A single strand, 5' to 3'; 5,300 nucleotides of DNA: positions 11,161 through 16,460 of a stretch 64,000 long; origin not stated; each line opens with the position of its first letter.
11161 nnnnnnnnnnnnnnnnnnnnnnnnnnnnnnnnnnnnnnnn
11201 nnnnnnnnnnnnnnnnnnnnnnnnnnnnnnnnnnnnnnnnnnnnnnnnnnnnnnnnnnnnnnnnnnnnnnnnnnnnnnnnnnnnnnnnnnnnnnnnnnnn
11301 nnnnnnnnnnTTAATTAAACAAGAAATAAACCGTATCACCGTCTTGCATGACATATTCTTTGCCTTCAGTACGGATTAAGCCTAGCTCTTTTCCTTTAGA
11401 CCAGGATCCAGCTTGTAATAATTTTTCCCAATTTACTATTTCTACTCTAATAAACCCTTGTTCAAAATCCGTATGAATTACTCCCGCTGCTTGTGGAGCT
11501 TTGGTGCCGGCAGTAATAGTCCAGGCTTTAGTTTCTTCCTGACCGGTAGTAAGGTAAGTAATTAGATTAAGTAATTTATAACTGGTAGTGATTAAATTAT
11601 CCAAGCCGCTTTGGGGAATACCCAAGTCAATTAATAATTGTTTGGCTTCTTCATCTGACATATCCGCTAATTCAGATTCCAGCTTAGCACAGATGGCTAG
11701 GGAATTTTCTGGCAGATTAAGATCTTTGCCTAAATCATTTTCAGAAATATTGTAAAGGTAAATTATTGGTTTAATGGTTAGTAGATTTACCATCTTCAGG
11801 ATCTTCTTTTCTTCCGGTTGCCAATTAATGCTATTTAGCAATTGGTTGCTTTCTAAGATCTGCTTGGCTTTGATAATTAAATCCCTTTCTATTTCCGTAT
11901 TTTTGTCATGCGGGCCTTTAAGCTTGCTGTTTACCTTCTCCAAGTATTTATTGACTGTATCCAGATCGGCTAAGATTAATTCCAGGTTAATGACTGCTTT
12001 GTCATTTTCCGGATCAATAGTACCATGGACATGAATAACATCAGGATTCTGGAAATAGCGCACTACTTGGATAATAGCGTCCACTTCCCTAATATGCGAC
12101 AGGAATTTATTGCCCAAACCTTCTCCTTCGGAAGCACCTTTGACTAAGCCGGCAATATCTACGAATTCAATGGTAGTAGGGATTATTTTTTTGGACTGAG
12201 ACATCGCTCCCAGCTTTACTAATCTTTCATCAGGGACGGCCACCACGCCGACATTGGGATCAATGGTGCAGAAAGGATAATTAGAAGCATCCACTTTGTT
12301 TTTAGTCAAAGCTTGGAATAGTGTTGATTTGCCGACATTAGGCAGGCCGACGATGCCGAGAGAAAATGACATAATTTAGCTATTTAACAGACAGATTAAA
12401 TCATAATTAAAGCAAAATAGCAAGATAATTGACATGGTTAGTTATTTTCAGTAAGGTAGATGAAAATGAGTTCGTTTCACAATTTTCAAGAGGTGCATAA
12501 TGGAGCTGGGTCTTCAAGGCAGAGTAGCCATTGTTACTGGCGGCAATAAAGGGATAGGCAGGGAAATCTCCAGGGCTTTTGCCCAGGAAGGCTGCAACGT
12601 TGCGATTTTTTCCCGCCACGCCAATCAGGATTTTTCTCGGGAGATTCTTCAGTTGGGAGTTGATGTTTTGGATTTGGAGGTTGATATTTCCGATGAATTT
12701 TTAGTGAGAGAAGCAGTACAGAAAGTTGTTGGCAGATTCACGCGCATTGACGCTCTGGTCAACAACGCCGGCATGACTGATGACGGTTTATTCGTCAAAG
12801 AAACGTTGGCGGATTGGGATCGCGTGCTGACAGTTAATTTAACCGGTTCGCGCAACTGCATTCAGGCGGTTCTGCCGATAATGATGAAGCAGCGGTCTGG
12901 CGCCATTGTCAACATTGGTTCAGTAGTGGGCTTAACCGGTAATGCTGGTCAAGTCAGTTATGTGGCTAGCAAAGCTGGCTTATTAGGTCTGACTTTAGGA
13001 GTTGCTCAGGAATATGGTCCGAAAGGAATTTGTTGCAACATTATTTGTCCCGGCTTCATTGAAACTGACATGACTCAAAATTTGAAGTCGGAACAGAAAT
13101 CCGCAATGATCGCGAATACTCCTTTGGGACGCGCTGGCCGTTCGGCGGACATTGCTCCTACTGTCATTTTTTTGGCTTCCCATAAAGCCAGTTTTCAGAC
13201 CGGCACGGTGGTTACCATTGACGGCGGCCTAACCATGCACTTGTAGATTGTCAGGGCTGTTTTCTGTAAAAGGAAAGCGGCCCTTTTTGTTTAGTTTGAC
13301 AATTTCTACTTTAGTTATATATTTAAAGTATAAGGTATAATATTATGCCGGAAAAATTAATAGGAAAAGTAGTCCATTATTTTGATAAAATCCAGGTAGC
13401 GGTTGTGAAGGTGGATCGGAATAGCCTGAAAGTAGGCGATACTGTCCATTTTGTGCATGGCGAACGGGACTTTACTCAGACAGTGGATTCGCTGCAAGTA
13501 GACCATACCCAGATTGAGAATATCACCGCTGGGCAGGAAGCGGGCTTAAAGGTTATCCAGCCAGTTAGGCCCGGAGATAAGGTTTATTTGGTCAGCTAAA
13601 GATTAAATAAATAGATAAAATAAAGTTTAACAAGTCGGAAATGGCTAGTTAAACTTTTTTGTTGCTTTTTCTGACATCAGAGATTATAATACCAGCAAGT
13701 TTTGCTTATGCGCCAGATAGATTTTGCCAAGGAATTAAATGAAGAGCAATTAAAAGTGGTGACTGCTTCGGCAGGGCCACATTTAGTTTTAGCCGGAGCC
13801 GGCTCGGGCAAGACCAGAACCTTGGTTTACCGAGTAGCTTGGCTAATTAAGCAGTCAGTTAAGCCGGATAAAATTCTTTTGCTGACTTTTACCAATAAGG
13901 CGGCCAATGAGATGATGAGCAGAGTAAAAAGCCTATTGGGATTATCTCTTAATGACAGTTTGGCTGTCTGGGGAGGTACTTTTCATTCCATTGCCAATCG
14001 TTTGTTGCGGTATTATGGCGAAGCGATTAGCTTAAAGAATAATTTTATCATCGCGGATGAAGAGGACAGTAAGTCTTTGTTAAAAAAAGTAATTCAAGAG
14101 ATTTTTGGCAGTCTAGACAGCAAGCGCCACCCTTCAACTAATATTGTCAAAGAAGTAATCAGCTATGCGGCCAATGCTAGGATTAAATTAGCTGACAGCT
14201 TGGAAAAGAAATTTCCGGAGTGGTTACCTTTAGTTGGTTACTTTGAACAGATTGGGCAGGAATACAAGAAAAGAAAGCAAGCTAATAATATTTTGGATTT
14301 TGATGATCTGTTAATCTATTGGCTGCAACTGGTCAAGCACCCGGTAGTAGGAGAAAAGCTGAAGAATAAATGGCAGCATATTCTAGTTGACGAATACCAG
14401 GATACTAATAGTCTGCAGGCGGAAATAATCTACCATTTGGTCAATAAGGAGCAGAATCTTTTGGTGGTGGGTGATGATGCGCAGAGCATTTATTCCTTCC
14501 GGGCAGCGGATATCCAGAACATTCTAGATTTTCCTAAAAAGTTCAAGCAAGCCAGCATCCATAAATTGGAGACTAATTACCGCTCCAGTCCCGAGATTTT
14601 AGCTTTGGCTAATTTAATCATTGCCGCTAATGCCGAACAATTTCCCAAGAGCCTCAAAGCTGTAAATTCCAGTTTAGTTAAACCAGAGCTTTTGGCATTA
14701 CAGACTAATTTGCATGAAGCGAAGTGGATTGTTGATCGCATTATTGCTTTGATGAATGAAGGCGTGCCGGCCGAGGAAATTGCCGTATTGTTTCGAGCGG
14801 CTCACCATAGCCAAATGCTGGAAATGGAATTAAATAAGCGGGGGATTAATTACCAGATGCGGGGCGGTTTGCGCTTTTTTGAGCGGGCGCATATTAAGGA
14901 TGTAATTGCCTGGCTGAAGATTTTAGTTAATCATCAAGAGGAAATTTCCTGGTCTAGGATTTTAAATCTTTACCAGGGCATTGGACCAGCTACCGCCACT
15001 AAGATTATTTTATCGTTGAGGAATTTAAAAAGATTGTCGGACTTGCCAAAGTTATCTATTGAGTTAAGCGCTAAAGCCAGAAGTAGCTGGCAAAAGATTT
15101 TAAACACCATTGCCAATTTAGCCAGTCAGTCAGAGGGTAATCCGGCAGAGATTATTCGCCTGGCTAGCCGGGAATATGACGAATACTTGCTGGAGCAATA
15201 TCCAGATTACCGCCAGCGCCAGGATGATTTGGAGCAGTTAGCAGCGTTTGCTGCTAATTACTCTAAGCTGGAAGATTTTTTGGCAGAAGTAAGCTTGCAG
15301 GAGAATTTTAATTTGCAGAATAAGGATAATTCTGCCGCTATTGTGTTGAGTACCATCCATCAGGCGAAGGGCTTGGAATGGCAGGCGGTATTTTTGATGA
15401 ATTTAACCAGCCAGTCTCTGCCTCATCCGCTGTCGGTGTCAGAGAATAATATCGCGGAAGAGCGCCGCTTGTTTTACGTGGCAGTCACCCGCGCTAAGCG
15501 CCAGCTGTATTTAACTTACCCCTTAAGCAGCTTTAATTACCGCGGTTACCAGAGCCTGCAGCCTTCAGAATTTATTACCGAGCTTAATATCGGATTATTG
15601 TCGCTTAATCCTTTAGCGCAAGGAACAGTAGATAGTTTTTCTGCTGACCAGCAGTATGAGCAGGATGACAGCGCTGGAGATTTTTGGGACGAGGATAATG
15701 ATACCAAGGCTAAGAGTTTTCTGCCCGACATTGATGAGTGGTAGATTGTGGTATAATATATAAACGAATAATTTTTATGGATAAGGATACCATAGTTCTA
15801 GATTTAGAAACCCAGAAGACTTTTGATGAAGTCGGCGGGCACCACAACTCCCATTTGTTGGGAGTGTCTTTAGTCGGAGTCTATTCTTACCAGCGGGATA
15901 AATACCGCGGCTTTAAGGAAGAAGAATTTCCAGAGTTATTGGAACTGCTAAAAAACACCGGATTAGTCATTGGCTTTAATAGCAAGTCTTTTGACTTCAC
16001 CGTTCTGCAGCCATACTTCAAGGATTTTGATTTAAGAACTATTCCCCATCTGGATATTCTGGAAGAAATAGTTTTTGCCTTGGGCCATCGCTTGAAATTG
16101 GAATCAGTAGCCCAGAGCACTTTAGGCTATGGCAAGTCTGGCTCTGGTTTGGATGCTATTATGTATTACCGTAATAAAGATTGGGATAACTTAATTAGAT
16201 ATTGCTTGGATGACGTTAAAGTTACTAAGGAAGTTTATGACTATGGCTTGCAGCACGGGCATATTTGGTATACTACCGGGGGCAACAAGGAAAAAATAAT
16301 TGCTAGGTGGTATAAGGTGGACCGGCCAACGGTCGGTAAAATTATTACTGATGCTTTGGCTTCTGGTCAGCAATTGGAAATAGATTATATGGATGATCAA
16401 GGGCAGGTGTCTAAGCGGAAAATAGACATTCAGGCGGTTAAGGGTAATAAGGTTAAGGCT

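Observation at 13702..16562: UvrD/PcrA helicase followed by a DnaQ-like exonuclease-WYL fusion with its own promoter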

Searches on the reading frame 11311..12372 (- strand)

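Call 69: search_protein_families(library=pfam, proteins=[window:11311-12372:-], max_evalue=0.00001)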
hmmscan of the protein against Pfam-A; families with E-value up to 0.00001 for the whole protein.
window:11311-12372:- (353 aa): 3 families
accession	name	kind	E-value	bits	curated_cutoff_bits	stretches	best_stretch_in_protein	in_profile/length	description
PF06071.19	YchF-GTPase_C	-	1.9e-33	114.9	27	1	270-353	1-84/84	Protein of unknown function (DUF933)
PF01926.29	MMR_HSR1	-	7.2e-23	81.3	21.9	1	5-109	2-87/113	50S ribosome-binding GTPase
PF02421.24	FeoB_N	-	5e-08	33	27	1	6-48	4-46/156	Ferrous iron transport protein B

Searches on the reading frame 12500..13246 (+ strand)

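Call 3: search_protein_families(library=pfam, proteins=[window:12500-13246:+], max_evalue=1)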
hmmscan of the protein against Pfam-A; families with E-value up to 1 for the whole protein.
window:12500-13246:+ (248 aa): 8 families
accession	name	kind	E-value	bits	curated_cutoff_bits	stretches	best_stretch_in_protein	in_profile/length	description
PF13561.12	adh_short_C2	-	1.2e-60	205.5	27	1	16-245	5-236/236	Enoyl-(Acyl carrier protein) reductase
PF00106.31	adh_short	-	2.3e-57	194.1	26.6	1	8-199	1-194/195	short chain dehydrogenase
PF08659.16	KR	-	5.2e-21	75.8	22.6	1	11-159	4-154/180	KR domain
PF01370.27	Epimerase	-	0.00059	19.8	20.9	1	11-141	2-115/240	NAD dependent epimerase/dehydratase family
PF01073.25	3Beta_HSD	-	0.017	14.6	22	1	11-124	1-103/280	3-beta hydroxysteroid dehydrogenase/isomerase family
PF04321.23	RmlD_sub_bind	-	0.047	13.2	27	1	11-94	4-63/287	RmlD substrate binding domain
PF05368.20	NmrA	-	0.1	12.6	27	1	11-83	6-77/298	NmrA-like family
PF18923.6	DUF5673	-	0.14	12.6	26.7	1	90-115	3-28/66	Domain of unknown function (DUF5673)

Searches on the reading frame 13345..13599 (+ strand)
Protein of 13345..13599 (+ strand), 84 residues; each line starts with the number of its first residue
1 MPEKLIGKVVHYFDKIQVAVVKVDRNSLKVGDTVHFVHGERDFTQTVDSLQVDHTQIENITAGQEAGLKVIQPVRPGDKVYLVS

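Call 3: search_protein_families(library=pfam, proteins=[window:13345-13599:+], max_evalue=1)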
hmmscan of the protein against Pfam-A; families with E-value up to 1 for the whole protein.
window:13345-13599:+ (84 aa): 6 families
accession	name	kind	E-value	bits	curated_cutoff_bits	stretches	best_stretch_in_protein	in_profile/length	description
PF16325.11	Peptidase_U32_C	-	1.6e-05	25.4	28.2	1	5-78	5-80/83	Peptidase family U32 C-terminal domain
PF03144.31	GTP_EFTU_D2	-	0.00025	21.8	30.3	1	27-70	12-58/73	Elongation factor Tu domain 2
PF02815.25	MIR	-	0.066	13.5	25.6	1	27-63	2-37/185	MIR domain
PF11604.15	CusF_Ec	-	0.082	13.2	27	1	22-51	42-71/72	Copper binding periplasmic protein CusF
PF09953.15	DUF2187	-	0.11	12.9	24.7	1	29-61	4-35/60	Uncharacterized protein conserved in bacteria (DUF2187)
PF24087.1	DUF7372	-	0.22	11.9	27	0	26-39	39-52/53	Domain of unknown function (DUF7372)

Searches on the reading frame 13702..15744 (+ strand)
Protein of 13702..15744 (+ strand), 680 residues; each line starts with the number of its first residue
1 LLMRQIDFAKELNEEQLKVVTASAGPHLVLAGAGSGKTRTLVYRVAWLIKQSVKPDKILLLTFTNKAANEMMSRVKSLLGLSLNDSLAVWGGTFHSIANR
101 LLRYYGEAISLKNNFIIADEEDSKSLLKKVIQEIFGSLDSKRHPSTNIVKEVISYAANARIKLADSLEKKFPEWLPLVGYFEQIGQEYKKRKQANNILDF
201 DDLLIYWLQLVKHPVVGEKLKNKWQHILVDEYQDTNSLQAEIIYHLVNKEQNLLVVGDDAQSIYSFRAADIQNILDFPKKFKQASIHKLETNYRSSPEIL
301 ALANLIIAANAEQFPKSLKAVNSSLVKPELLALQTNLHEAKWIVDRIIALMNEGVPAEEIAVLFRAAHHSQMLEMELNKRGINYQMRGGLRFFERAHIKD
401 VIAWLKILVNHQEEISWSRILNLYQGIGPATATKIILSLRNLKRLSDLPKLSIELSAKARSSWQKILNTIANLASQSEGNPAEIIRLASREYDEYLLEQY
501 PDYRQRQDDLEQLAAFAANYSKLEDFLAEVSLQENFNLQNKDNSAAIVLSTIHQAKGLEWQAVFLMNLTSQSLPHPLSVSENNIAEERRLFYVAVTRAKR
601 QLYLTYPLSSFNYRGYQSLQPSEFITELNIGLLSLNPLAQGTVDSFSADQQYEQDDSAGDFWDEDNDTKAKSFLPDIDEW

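Call 3: search_protein_families(library=pfam, proteins=[window:13702-15744:+], max_evalue=1)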
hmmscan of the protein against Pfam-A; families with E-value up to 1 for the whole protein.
window:13702-15744:+ (680 aa): 11 families
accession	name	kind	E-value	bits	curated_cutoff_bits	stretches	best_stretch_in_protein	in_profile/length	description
PF00580.27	UvrD-helicase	-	1.2e-79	268.2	23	1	12-282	1-271/271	UvrD/REP helicase N-terminal domain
PF13361.12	UvrD_C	-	1.5e-60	205.9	25.6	2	288-437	2-152/350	UvrD-like helicase C-terminal domain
PF13245.12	AAA_19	-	4.6e-22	79.1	25.1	1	21-267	8-134/134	AAA domain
PF13538.12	UvrD_C_2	-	5.1e-13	49.1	27.4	1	547-605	2-52/52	UvrD-like helicase C-terminal domain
PF01443.25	Viral_helicase1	-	1.7e-07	31.8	21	1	545-604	178-226/228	Viral superfamily 1 RNA helicase core domain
PF13087.12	AAA_12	-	3.3e-07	30.5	27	1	536-604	138-190/195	AAA domain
PF13604.12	AAA_30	-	1.9e-06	28.2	27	2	12-74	2-65/191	AAA domain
PF13086.12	AAA_11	-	0.00022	21.6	27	1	12-108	2-93/257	AAA domain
PF04851.21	ResIII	-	0.0043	17.4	22.5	1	28-80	27-78/164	Type III restriction enzyme, res subunit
PF13401.12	AAA_22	-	0.0045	17.8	27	1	26-123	7-95/130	AAA domain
PF00270.35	DEAD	-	0.15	12.2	26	1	27-84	17-73/167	DEAD/DEAH box helicase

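Call 4: search_protein_families(library=ncbifam, proteins=[window:13702-15744:+], max_evalue=1)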
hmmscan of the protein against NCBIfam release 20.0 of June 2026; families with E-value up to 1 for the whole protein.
window:13702-15744:+ (680 aa): 22 families
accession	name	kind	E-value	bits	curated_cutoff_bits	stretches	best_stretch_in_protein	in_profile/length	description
TIGR01073.1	pcrA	equivalog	1.1e-146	490.2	911.2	1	10-637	3-640/725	DNA helicase PcrA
NF008743.0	PRK11773.1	equivalog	1.1e-124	417.4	965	1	9-634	7-642/720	DNA helicase II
TIGR01075.1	uvrD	equivalog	3.2e-122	409.2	1144.45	1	10-635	3-638/715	DNA helicase II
TIGR01074.1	rep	equivalog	1.1e-120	404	951.45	1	12-629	2-634/668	DNA helicase Rep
NF008172.0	PRK10919.1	equivalog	2.4e-92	310.3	1168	1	12-629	3-634/673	DNA helicase Rep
TIGR02785.1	addA_Gpos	equivalog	5.5e-52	176.9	707.65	4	174-306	334-479/1234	helicase-exonuclease AddAB subunit AddA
NF008276.0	PRK11054.1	equivalog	4.7e-49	167.5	543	3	186-368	397-571/684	DNA helicase IV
TIGR00609.1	recB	equivalog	2.4e-43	148.5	696.05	3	179-314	324-462/1175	exodeoxyribonuclease V subunit beta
NF010485.0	PRK13909.1-2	equivalog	3e-42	144.9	650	2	165-570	271-634/909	RecB-like helicase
NF010487.0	PRK13909.1-4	equivalog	6.3e-37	127.3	759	3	146-416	248-533/924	RecB-like helicase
TIGR02784.1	addA_alphas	equivalog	4.7e-36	124.6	860.75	3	183-310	346-496/1138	double-strand break repair helicase AddA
NF041464.1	HelD_BACSU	equivalog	5e-22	77.6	419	3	177-380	503-696/779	RNA polymerase recycling motor HelD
NF008128.0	PRK10876.1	equivalog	6e-17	60.6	1697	1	182-312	333-466/1181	exodeoxyribonuclease V subunit beta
NF010486.0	PRK13909.1-3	equivalog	3.5e-15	55.1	1109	2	189-302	296-418/921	RecB-like helicase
NF010484.0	PRK13909.1-1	equivalog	2e-11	42.4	1074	2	31-80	12-61/945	RecB-like helicase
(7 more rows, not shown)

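Call 6: search_protein_families(library=padloc, proteins=[window:13702-15744:+], max_evalue=0.1)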
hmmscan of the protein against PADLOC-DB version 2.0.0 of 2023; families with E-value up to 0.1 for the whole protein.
window:13702-15744:+ (680 aa): 56 families (the best 25 are shown)
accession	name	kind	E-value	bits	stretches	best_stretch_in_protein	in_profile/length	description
PDLC00132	GajB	-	3.8e-95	317.8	1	11-629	3-624/625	UrvD helicase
PDLC03802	RTasHel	-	2.8e-94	315.3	2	9-428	3-380/675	DRT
PDLC00114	GajB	-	7.2e-90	300.3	1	10-630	6-631/635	UrvD helicase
PDLC00117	GajB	-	9.2e-76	253.6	1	11-629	13-597/604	UrvD helicase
PDLC00127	GajB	-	6.8e-62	207.8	1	9-606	6-566/594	UrvD helicase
PDLC00103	GajB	-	7.6e-57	191.6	1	11-607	16-577/612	UrvD helicase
PDLC00107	GajB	-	1.9e-55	186.6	2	5-384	9-373/587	UrvD helicase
PDLC00121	GajB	-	1.9e-51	173.3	2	11-386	5-362/565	UrvD helicase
PDLC00119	GajB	-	1e-49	168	2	28-383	19-362/565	UrvD helicase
PDLC00130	GajB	-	1.7e-48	163.3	1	11-629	3-585/589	UrvD helicase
PDLC00123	GajB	-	9.3e-44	147.9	3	219-380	172-328/540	UrvD helicase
PDLC00110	GajB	-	3.6e-41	139.5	2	9-357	43-412/725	UrvD helicase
PDLC00112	GajB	-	5.7e-40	135.5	2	10-304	5-292/581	UrvD helicase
PDLC00122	GajB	-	2.2e-39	133.7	3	217-386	156-314/502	UrvD helicase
PDLC00104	GajB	-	6.5e-39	132.1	2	12-372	4-310/574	UrvD helicase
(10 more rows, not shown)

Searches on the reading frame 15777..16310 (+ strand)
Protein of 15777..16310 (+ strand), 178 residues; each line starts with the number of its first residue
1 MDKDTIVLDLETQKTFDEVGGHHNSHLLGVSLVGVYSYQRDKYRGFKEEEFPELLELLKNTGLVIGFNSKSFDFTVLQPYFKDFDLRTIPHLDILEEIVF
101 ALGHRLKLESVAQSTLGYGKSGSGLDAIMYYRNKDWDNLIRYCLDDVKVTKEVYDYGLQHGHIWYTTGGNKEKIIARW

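Call 54: search_solved_structures(query=A2, max_evalue=10, show_alignments=2)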
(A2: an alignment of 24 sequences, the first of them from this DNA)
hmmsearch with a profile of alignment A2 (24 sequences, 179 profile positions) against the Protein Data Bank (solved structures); distinct sequences matched with E-value up to 10: 14.
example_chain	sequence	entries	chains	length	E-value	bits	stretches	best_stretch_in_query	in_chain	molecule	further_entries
1skr_A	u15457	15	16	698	0.0026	20.4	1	32-89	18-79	DNA polymerase | DNA-directed DNA polymerase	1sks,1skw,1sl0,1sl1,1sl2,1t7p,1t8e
1zyq_A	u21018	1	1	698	0.0026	20.4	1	32-89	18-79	DNA polymerase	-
6n7w_H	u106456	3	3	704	0.0035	20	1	32-89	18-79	DNA-directed DNA polymerase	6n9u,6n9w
3iay_A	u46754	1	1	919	0.0036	20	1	63-105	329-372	DNA polymerase delta catalytic subunit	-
2ajq_A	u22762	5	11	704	0.0044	19.7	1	33-89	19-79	T7 DNA polymerase | DNA-directed DNA polymerase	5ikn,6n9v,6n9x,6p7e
7kc0_A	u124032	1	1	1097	0.0054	19.4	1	63-105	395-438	DNA polymerase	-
6p1h_A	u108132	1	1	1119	0.0057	19.3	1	63-105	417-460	DNA polymerase delta catalytic subunit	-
9qrf_A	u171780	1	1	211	0.06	16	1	50-149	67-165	ancestor of diDNase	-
9w5x_A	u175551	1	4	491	0.26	13.9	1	59-111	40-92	Nicotinamide phosphoribosyltransferase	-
9w5w_A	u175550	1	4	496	0.27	13.9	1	59-111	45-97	Nicotinamide phosphoribosyltransferase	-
9l85_A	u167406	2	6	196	0.48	13.1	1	63-95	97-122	exodeoxyribonuclease III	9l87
9mrc_A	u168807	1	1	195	1.1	11.9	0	62-83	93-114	exodeoxyribonuclease III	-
9mrd_A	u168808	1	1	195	1.1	11.8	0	62-83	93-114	exodeoxyribonuclease III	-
9c51_A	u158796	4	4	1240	1.8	11.2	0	136-156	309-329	DNA polymerase gamma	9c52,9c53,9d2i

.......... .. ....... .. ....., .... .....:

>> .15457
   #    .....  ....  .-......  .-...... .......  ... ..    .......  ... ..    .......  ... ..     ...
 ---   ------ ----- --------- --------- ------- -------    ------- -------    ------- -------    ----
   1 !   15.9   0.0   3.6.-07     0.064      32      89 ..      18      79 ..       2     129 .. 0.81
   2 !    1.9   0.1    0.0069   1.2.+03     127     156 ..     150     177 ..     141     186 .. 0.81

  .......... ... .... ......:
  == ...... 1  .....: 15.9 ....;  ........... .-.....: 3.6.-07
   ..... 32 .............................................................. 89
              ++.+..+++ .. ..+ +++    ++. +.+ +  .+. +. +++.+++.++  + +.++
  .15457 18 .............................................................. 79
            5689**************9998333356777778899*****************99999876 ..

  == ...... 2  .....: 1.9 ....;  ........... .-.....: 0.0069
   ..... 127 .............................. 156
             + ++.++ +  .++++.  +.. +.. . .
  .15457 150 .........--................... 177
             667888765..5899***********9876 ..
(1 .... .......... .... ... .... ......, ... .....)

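Call 62: search_protein_families(library=pfam, alignment_id=A2, max_evalue=0.01)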
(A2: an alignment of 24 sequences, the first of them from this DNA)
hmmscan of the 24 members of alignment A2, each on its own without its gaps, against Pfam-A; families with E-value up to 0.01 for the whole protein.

A. member 1, seq(178 aa): 2 families
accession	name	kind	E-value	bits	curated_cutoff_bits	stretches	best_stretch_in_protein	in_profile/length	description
PF13482.12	RNase_H_2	-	2.2e-11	44.4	22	1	30-156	17-163/165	RNase_H superfamily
PF10108.15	DNA_pol_B_exo2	-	0.0063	16.7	24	0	91-154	105-170/213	Predicted 3'-5' exonuclease related to the exonuclease domain of PolB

B. families by the number of members that match (of 24 scanned): 6 families
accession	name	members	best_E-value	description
PF13482.12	RNase_H_2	24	3.1e-16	RNase_H superfamily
PF10108.15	DNA_pol_B_exo2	23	1.5e-07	Predicted 3'-5' exonuclease related to the exonuclease domain of PolB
PF01612.26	DNA_pol_A_exo1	12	1e-05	3'-5' exonuclease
PF18136.6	DNApol_Exo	1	0.0048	DNA mitochondrial polymerase exonuclease domain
PF08168.16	NOL11_N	1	0.0071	Nucleolar protein 11 N-terminal domain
PF03104.25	DNA_pol_B_exo1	1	0.0075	DNA polymerase family B, exonuclease domain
